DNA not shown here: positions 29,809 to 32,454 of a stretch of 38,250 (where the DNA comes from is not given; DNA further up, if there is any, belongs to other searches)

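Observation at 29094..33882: DeoR-regulated glycyl-radical eliminase, activase and FSA/TalC-like aldolase operon (YbiW-YbiY-FsaA-type)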

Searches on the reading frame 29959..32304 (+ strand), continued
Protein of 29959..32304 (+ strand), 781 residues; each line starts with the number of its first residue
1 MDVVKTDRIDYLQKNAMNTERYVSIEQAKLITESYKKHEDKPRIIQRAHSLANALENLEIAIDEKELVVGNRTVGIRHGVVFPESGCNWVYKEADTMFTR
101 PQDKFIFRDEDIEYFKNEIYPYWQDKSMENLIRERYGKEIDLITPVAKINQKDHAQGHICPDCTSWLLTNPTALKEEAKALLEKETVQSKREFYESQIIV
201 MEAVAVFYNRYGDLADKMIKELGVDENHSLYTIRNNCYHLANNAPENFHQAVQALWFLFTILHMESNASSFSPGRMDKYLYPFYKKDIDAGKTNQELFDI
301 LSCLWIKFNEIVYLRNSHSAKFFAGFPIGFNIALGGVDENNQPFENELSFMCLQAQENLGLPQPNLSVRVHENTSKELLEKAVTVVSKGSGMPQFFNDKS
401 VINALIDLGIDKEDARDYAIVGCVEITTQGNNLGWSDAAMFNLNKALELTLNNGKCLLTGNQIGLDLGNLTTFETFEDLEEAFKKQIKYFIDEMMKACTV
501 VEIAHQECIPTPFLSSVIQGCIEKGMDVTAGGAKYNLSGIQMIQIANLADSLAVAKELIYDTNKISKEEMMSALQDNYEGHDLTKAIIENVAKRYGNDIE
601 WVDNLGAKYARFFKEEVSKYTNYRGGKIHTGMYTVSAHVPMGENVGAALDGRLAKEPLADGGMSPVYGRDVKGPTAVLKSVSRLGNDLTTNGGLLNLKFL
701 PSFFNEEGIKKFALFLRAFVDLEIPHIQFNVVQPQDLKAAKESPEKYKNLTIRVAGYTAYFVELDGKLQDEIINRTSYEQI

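Call 28: search_solved_structures(query=window:29959-32304:+, show_alignments=5, max_evalue=1e-150)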
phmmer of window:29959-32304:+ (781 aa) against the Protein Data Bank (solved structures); distinct sequences matched with E-value up to 1e-150: 5.
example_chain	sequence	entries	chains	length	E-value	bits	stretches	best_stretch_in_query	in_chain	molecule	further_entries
8id0_A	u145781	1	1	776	2.9e-197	660.5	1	7-778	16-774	formate C-acetyltransferase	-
8yjo_A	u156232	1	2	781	5.8e-195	652.9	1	6-779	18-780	Probable dehydratase PflD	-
1r8w_A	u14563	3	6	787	3.6e-166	557.7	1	5-778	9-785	glycerol dehydratase | B12-independent glycerol dehydratase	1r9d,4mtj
9rco_A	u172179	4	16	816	4.7e-155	521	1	6-778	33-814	Glycyl radical protein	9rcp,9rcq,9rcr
5i2a_A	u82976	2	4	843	2.6e-152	511.9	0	3-586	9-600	Diol-dehydratase | Diol dehydratase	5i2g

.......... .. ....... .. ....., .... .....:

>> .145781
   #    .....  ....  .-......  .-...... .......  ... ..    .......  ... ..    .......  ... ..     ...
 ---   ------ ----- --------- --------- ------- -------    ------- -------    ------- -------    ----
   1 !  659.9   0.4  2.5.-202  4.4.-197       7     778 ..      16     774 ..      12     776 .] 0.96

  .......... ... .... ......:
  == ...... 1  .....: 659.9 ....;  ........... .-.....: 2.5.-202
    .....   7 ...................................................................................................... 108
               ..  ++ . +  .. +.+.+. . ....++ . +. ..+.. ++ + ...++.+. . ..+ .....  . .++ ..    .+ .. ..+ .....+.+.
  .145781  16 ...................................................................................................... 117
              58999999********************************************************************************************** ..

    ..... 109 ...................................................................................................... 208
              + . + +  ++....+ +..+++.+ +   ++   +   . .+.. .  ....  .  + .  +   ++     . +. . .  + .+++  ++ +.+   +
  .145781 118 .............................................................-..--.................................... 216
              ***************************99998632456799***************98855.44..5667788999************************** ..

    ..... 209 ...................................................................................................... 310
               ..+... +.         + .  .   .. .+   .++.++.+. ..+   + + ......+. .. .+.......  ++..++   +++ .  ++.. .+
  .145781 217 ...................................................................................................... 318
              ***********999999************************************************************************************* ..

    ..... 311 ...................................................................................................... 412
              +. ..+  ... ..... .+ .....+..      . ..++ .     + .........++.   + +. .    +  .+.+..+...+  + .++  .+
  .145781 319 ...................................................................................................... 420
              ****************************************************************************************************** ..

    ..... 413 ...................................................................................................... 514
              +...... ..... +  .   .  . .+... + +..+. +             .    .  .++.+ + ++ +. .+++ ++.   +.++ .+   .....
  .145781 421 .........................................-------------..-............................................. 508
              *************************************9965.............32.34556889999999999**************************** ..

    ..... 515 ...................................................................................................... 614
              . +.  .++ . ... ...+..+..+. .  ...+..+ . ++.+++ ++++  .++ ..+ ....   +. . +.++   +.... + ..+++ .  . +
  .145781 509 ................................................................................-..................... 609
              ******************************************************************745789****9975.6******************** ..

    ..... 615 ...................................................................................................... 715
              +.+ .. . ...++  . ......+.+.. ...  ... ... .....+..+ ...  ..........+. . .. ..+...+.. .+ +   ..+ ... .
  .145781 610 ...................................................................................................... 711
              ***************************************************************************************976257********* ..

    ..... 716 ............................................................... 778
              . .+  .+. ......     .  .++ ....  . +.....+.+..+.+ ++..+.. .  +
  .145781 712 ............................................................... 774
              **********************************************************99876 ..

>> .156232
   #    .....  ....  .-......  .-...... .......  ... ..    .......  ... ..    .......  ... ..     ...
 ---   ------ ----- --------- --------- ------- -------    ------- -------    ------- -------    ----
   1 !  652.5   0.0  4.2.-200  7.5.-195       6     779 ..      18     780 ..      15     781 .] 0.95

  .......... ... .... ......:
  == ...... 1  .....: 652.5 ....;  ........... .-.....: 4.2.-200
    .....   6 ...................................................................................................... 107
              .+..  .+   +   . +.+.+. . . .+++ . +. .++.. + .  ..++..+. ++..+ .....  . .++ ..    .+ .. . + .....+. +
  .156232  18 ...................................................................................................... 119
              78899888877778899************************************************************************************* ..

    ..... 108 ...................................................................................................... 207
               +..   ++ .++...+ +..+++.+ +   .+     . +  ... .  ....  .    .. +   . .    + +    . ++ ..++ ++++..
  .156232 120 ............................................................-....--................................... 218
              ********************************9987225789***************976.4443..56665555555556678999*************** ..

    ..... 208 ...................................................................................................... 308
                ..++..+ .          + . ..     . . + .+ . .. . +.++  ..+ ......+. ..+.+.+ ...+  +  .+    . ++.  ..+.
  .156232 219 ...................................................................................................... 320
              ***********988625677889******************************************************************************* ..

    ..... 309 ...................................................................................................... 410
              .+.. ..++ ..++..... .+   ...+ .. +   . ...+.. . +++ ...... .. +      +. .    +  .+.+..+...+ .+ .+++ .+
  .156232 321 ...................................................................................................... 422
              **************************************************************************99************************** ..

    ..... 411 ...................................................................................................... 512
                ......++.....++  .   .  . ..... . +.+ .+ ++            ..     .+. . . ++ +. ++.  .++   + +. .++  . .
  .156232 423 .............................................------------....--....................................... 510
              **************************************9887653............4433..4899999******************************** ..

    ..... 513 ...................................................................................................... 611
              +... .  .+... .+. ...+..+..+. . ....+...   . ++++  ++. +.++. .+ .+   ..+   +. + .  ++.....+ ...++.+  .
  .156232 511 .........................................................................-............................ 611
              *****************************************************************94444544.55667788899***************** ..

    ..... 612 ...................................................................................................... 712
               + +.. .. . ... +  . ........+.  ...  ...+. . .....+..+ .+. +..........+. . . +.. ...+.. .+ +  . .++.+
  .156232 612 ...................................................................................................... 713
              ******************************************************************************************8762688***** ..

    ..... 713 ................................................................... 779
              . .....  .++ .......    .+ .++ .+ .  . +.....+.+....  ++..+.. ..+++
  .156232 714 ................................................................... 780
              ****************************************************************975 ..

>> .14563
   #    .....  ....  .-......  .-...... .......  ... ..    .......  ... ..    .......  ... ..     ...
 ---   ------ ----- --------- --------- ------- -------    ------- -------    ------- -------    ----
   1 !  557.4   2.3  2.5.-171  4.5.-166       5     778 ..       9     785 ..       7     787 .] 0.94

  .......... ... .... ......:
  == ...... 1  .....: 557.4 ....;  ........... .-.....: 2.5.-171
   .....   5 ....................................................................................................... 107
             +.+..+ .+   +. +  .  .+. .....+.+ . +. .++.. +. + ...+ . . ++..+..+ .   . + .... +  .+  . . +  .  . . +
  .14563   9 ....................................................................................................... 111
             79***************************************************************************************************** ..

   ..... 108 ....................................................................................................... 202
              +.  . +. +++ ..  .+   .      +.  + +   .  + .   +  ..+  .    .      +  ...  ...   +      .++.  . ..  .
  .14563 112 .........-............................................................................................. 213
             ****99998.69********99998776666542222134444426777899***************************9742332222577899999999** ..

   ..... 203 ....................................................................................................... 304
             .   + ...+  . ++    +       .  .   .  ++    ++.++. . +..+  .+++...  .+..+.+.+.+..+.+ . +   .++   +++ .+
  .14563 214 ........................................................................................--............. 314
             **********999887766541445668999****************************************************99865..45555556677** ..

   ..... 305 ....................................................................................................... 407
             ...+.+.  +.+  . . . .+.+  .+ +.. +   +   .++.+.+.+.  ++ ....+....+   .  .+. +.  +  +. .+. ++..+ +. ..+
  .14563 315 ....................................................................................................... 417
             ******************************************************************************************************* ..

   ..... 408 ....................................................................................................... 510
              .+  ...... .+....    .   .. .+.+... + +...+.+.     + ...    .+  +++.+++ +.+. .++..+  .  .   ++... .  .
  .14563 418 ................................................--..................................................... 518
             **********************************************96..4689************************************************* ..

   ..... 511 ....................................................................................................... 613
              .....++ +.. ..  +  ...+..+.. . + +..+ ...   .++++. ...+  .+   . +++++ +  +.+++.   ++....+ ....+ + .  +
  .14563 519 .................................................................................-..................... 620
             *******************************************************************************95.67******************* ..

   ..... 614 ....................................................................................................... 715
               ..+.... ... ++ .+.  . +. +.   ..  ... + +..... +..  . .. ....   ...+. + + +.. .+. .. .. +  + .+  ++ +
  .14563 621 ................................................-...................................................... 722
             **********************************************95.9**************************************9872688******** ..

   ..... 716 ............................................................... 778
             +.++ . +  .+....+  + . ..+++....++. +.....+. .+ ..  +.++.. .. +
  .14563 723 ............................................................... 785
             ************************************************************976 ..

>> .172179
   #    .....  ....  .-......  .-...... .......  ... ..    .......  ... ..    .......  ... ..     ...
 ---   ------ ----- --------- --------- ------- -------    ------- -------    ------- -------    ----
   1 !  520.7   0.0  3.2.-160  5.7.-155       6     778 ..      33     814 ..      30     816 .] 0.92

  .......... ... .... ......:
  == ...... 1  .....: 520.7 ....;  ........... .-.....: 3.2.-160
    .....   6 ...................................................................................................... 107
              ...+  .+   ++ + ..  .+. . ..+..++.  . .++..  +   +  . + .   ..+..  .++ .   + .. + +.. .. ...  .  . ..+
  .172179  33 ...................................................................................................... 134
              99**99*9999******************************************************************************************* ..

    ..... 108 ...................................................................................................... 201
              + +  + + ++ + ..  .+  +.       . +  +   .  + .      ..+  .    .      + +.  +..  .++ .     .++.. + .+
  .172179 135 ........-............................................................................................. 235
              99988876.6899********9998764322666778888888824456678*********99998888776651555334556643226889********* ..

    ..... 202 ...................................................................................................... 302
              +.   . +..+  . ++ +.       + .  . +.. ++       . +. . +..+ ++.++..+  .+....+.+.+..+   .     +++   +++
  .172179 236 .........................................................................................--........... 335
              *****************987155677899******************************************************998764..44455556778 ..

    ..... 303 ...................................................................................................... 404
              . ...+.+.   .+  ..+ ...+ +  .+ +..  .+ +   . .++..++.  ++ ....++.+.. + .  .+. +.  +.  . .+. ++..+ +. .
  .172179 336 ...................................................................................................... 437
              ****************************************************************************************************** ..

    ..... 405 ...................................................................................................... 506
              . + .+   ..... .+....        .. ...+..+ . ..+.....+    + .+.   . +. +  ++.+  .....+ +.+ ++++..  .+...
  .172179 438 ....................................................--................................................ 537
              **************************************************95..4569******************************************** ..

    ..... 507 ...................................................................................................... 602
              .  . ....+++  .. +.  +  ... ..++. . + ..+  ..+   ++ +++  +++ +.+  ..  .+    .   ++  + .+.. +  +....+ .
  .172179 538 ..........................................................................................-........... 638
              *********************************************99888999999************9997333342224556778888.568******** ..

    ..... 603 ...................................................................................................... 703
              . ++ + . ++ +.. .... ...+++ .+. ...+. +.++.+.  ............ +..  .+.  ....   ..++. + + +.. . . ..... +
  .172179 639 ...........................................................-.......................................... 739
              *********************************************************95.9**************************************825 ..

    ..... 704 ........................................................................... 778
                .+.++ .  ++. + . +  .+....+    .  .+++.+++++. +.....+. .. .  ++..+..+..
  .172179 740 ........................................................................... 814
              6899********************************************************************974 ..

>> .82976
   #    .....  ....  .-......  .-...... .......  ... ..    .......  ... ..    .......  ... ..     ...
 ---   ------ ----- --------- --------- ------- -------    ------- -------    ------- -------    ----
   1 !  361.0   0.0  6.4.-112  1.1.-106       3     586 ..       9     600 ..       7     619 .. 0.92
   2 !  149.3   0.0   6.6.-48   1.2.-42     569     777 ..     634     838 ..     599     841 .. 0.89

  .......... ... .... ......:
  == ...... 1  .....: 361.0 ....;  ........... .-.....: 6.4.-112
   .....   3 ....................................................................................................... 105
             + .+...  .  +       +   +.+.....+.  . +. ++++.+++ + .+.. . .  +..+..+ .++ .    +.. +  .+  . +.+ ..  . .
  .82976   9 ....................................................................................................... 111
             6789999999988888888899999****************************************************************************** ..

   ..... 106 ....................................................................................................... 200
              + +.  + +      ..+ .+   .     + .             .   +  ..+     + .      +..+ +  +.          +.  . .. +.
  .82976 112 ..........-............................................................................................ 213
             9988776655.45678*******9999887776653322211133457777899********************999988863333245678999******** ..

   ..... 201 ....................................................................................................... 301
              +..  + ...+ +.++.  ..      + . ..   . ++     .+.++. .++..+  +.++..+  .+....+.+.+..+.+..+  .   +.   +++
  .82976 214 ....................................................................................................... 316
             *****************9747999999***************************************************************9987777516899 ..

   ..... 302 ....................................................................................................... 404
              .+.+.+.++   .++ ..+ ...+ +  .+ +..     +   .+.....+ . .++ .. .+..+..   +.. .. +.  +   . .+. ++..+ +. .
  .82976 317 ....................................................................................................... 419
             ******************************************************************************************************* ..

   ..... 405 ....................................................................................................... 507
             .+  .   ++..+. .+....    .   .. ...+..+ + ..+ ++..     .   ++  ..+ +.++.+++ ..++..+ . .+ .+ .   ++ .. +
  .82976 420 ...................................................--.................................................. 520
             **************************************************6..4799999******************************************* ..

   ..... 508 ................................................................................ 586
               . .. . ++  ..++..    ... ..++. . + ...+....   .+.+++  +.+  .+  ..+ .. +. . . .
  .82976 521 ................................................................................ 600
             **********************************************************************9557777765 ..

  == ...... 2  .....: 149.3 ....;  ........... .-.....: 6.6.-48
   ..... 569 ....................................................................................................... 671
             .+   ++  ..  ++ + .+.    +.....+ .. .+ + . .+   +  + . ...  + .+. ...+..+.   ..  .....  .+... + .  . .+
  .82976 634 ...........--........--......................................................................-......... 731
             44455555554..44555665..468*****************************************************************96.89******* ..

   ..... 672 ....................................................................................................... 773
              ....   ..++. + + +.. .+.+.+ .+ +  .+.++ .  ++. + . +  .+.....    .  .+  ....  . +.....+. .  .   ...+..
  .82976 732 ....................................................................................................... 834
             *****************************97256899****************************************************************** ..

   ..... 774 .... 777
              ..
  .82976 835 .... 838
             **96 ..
